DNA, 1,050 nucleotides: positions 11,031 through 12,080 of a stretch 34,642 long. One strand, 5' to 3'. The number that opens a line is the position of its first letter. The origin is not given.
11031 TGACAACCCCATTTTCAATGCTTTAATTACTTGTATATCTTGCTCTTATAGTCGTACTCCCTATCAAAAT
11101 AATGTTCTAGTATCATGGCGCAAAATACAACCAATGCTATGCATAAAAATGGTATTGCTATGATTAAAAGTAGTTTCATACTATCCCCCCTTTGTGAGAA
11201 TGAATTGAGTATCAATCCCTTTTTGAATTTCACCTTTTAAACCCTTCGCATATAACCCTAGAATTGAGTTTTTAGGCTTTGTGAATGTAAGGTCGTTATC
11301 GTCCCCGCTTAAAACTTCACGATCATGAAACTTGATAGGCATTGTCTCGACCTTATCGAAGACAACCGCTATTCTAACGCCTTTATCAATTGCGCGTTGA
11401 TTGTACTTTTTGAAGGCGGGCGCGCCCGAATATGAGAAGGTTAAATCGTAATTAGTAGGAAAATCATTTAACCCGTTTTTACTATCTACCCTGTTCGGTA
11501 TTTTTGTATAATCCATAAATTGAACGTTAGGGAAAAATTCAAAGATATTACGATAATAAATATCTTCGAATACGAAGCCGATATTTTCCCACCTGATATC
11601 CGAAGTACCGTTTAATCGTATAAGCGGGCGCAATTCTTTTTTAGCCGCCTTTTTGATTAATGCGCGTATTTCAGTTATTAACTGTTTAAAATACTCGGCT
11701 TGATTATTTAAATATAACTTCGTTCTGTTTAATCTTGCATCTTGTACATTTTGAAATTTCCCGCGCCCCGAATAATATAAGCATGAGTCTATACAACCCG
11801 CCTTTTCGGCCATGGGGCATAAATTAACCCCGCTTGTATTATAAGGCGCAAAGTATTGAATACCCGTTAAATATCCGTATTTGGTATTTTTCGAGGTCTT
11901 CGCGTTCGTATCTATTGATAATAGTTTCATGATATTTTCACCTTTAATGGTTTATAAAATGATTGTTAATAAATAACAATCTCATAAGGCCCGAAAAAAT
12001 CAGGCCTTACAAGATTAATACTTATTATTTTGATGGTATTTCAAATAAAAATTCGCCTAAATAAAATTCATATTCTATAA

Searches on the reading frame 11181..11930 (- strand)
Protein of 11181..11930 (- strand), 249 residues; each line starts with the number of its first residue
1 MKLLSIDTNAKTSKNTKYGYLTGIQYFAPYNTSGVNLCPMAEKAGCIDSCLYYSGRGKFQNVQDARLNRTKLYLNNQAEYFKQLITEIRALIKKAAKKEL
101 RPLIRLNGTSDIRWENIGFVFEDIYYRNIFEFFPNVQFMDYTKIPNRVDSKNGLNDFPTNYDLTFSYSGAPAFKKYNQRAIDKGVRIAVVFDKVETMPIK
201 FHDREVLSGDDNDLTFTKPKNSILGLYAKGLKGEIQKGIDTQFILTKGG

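Call 42: search_protein_families(library=phrogs, proteins=[window:11181-11930:-], max_evalue=0.00001)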
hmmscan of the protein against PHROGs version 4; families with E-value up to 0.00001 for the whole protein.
window:11181-11930:- (249 aa): 1 family
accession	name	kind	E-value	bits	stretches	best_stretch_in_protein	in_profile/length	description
phrog_1617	-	unknown function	1.8e-53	182.4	1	3-233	41-260/273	-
